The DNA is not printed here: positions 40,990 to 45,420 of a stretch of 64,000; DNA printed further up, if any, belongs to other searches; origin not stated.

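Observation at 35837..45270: Divergently transcribed giant fused glycosyltransferases: GT-C-GH8 fusion, GT2-GT2 fusion and a 1376-aa GT2-GT2-GT4 tri-fusion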

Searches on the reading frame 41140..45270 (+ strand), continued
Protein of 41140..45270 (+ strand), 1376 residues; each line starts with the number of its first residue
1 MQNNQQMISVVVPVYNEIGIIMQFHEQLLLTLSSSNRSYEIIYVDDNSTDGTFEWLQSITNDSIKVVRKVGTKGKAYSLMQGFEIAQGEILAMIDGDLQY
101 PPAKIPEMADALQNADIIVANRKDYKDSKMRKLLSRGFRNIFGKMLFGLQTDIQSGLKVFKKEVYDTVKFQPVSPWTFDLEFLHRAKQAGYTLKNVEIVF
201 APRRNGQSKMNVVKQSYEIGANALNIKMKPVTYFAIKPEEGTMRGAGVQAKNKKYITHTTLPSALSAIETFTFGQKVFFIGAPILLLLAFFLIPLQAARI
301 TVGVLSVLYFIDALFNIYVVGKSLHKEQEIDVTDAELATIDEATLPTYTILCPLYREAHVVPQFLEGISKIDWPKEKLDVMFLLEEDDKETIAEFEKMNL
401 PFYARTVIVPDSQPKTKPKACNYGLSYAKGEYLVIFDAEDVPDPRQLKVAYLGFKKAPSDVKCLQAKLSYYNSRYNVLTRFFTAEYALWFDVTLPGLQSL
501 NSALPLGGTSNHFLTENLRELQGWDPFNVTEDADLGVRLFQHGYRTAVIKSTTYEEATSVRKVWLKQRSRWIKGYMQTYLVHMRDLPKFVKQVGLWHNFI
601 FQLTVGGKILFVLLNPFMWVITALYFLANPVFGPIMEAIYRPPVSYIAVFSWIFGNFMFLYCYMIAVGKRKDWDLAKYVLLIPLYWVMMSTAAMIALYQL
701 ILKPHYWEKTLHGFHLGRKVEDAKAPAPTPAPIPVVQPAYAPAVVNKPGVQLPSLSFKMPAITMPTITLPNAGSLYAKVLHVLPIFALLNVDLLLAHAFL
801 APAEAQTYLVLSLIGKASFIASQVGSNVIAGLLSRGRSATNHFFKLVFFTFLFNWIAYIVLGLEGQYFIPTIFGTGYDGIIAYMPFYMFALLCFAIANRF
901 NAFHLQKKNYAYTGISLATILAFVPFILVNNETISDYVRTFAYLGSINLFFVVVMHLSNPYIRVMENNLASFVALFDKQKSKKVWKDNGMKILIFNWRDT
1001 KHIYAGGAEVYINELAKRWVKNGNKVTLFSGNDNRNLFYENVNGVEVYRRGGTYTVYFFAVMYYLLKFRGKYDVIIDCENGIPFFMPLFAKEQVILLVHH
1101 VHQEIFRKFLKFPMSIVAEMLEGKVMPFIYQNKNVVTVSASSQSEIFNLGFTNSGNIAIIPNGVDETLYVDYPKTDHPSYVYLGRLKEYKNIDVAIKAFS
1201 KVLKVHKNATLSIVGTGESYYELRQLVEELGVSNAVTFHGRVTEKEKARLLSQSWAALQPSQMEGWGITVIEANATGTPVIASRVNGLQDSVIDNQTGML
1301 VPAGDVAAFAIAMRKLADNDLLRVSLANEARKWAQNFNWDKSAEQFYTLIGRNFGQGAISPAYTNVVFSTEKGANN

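Call 26: search_protein_families(library=pfam, proteins=[P0094, P0118, P0075], max_evalue=1)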
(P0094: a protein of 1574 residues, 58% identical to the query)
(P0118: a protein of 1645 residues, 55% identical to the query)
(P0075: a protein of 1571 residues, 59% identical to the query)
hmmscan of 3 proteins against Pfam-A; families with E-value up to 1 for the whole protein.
P0094 (1574 aa): 14 families
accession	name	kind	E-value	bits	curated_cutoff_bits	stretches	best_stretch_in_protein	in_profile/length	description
PF00534.26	Glycos_transf_1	-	8.2e-45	152.8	26.4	1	1367-1531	7-172/172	Glycosyl transferases group 1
PF00535.33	Glycos_transf_2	-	1.6e-36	126.2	23.3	2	10-168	1-165/168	Glycosyl transferase family 2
PF13692.12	Glyco_trans_1_4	-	4.9e-34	118.1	27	1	1376-1515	2-140/142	Glycosyl transferases group 1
PF13641.12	Glyco_tranf_2_3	-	3.4e-25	89.9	27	2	351-577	3-230/230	Glycosyltransferase like family 2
PF13632.12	Glyco_trans_2_3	-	2e-20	73.9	27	1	436-634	2-186/198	Glycosyl transferase family group 2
PF13439.12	Glyco_transf_4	-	4.7e-15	56.5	28.5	1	1204-1364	2-168/170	Glycosyltransferase Family 4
PF13440.11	Polysacc_synt_3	-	2.8e-14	53.5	23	1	781-1080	2-293/293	Polysaccharide biosynthesis protein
PF20706.3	GT4-conflict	-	2e-11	44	26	1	1353-1488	172-318/385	Family 4 Glycosyltransferase in conflict systems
PF01943.22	Polysacc_synt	-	1.3e-07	31.8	28.2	1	764-1012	9-254/274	Polysaccharide biosynthesis protein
PF13506.12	Glyco_transf_21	-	2.8e-07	30.6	21.7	2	408-575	4-173/174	Glycosyl transferase family 21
PF10111.15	Glyco_tranf_2_2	-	5.9e-07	29.7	27.3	1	10-142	1-141/276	Glycosyltransferase like family 2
PF13579.12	Glyco_trans_4_4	-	3.7e-05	24.6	29.7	1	1204-1360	1-157/158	Glycosyl transferase 4-like domain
PF13524.12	Glyco_trans_1_2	-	4.5e-05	23.9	25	1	1397-1529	6-126/144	Glycosyl transferase-like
PF13733.12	Glyco_transf_7N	-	0.15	12.1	27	1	6-55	46-94/134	N-terminal region of glycosyl transferase group 7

P0118 (1645 aa): 12 families
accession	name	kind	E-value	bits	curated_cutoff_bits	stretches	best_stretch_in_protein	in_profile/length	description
PF00534.26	Glycos_transf_1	-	4.7e-44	150.4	26.4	1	1439-1599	8-169/172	Glycosyl transferases group 1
PF00535.33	Glycos_transf_2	-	2.5e-41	141.8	23.3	2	7-165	1-165/168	Glycosyl transferase family 2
PF13692.12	Glyco_trans_1_4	-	4.7e-33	114.9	27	1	1447-1588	2-142/142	Glycosyl transferases group 1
PF13641.12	Glyco_tranf_2_3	-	2.3e-27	97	27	2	348-574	3-230/230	Glycosyltransferase like family 2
PF13632.12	Glyco_trans_2_3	-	2.5e-20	73.6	27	1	433-630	2-191/198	Glycosyl transferase family group 2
PF13439.12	Glyco_transf_4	-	2e-19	70.7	28.5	1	1276-1436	2-169/170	Glycosyltransferase Family 4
PF13579.12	Glyco_trans_4_4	-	7.2e-09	36.6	29.7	1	1276-1425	1-151/158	Glycosyl transferase 4-like domain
PF20706.3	GT4-conflict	-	2.9e-08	33.6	26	1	1405-1589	150-358/385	Family 4 Glycosyltransferase in conflict systems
PF13506.12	Glyco_transf_21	-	9e-08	32.2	21.7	2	405-572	4-173/174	Glycosyl transferase family 21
PF13524.12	Glyco_trans_1_2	-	8.5e-07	29.5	25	1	1473-1597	10-123/144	Glycosyl transferase-like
PF10111.15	Glyco_tranf_2_2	-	1.1e-05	25.6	27.3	1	7-109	1-104/276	Glycosyltransferase like family 2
PF03452.20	Anp1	-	0.035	14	28.8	1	350-389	25-64/263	Anp1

P0075 (1571 aa): 12 families
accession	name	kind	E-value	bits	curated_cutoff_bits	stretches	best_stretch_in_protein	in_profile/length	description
PF00535.33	Glycos_transf_2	-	9.8e-41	139.9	23.3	2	7-159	1-159/168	Glycosyl transferase family 2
PF00534.26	Glycos_transf_1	-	3.2e-40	137.9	26.4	1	1363-1526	6-170/172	Glycosyl transferases group 1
PF13692.12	Glyco_trans_1_4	-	1.4e-29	103.7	27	1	1373-1514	2-142/142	Glycosyl transferases group 1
PF13641.12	Glyco_tranf_2_3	-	1.5e-26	94.3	27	2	346-573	1-229/230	Glycosyltransferase like family 2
PF13632.12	Glyco_trans_2_3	-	6.3e-20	72.3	27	1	433-629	2-170/198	Glycosyl transferase family group 2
PF13439.12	Glyco_transf_4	-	1.5e-14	54.9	28.5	1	1201-1361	2-168/170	Glycosyltransferase Family 4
PF20706.3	GT4-conflict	-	1e-12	48.2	26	1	1323-1494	143-327/385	Family 4 Glycosyltransferase in conflict systems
PF13506.12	Glyco_transf_21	-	3.2e-09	36.9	21.7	2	405-572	4-173/174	Glycosyl transferase family 21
PF01943.22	Polysacc_synt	-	1.6e-06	28.2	28.2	1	757-1026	4-272/274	Polysaccharide biosynthesis protein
PF13579.12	Glyco_trans_4_4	-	1.9e-05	25.5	29.7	1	1201-1345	1-146/158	Glycosyl transferase 4-like domain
PF10111.15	Glyco_tranf_2_2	-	2.6e-05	24.3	27.3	1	7-108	1-103/276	Glycosyltransferase like family 2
PF13704.12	Glyco_tranf_2_4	-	0.12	13.3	27.5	1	38-73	21-56/98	Glycosyl transferase family 2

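Call 66: predict_structure(alignment_id=A2)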
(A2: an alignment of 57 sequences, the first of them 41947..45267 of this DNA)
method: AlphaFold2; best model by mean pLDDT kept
length: 1107 residues; sequences in the alignment: 57
mean_pLDDT: 81.6   pTM: 0.49
mean pLDDT of the five models: 81.6, 81.3, 78.1, 77.5, 75.8
residues with pLDDT >= 90: 386; 70-90: 560; 50-70: 67; < 50: 94
segments of 3 or more residues with pLDDT < 50: 436-502, 713-715, 1086-1107
pLDDT, mean of each block of 10 residues (from residue 1): 74 88 89 83 86 76 90 94 86 91 96 89 88 92 72 91 91 93 90 85 75 85 79 61 90 73 73 79 83 85 81 78 81 84 78 81 84 68 75 86 83 84 87 56 41 42 35 33 37 35 63 90 92 91 94 93 83 91 93 88 86 93 96 87 90 90 88 94 86 78 75 53 88 72 90 89 81 87 80 88 88 70 88 70 74 83 89 89 87 87 93 91 96 96 92 96 96 90 96 82 93 92 92 95 96 94 91 90 57 35 30
secondary structure, 60 per line:
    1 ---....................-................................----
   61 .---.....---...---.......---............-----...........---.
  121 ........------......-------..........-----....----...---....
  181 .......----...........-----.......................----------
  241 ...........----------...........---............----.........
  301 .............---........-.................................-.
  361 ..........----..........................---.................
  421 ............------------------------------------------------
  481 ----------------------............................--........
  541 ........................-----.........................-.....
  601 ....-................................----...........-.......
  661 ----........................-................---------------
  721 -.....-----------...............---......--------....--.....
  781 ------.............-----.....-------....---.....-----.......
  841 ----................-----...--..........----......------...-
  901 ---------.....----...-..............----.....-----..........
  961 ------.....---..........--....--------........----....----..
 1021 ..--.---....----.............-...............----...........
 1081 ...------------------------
elements in order (helices of 4 or more, strands of 3 or more residues): H4-23 H25-56 H65-69 E79-85 H89-100 E109-116 H120-128 E135-140 H148-157 E163-166 E171-173 H177-187 E192-202 H208-230 E241-245 H246-251 H262-272 E276-287 H292-313 H317-324 H326-358 H360-370 H375-400 H404-432 H503-530 H533-564 H570-594 H596-604 H606-637 H642-652 H654-660 H665-688 H690-705 E722-726 H738-752 E756-761 E770-773 E776-780 H787-799 E805-809 H817-820 E824-828 H834-840 H845-860 E866-868 H871-880 E888-890 E910-914 H923-936 E941-945 H951-960 E967-971 H975-984 E987-990 H999-1006 E1011-1014 H1019-1022 E1029-1032 H1037-1049 H1051-1065 H1070-1083

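Call 79: fold_search(model_id=the predicted structure, library=pdb)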
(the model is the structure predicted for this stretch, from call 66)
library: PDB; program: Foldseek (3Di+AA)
matches with E <= 10: 1313; with E <= 0.001: 647
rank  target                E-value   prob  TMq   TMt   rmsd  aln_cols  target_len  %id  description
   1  3c48_A                7.9e-19  1.00  0.18  0.46  12.8       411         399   21  Structure of the retaining glycosyltransferase MshA: The first step in mycothiol biosynthesis. Organism: Corynebacteri (released 2008-03-25)
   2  3c48_B                5.3e-18  1.00  0.18  0.45  12.6       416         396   21  Structure of the retaining glycosyltransferase MshA: The first step in mycothiol biosynthesis. Organism: Corynebacteri (released 2008-03-25)
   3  3c4q_A                2.4e-17  1.00  0.30  0.80   3.0       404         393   22  Structure of the retaining glycosyltransferase MshA : The first step in mycothiol biosynthesis. Organism : Corynebacte (released 2008-04-01)
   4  3c4q_B                2.8e-17  1.00  0.30  0.80   3.2       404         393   22  Structure of the retaining glycosyltransferase MshA : The first step in mycothiol biosynthesis. Organism : Corynebacte (released 2008-04-01)
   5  5d00_B                1.1e-16  1.00  0.28  0.79   4.2       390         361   20  Crystal structure of BshA from B. subtilis complexed with N-acetylglucosaminyl-malate and UMP (released 2016-09-07)
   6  6n1x                  1.2e-16  1.00  0.29  0.79   4.1       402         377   19  BshA from Staphylococcus aureus complexed with UDP and N-acetylglucosamine (released 2019-08-21)
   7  3mbo_D                2.1e-16  1.00  0.28  0.76   4.4       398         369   21  Crystal Structure of the Glycosyltransferase BaBshA bound with UDP and L-malate (released 2010-09-29)
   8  5d00_A                3.3e-16  1.00  0.27  0.78   4.5       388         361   19  Crystal structure of BshA from B. subtilis complexed with N-acetylglucosaminyl-malate and UMP (released 2016-09-07)
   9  5d01_A                4.7e-16  1.00  0.27  0.78   4.5       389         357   19  Crystal structure of BshA from B. subtilis complexed with N-acetylglucosaminyl-malate (released 2016-09-07)
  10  7qsg_A                5.1e-16  1.00  0.28  0.77   3.8       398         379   22  Methylmannose polysaccharide mannosyltransferase from M. hassiacum (released 2023-01-25)
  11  6d9t                  8.6e-16  1.00  0.29  0.79   4.0       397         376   19  BshA from Staphylococcus aureus complexed with UDP (released 2019-05-08)
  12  6kih_A                1.3e-15  1.00  0.30  0.78   3.7       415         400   22  Sucrose-phosphate synthase (tll1590) from Thermosynechococcus elongatus (released 2020-05-27)
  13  3mbo_F                1.4e-15  1.00  0.27  0.74   4.7       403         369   21  Crystal Structure of the Glycosyltransferase BaBshA bound with UDP and L-malate (released 2010-09-29)
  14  5d01_B                1.6e-15  1.00  0.28  0.81   3.6       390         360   18  Crystal structure of BshA from B. subtilis complexed with N-acetylglucosaminyl-malate (released 2016-09-07)
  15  6kih_B                1.8e-15  1.00  0.30  0.78   3.5       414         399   23  Sucrose-phosphate synthase (tll1590) from Thermosynechococcus elongatus (released 2020-05-27)
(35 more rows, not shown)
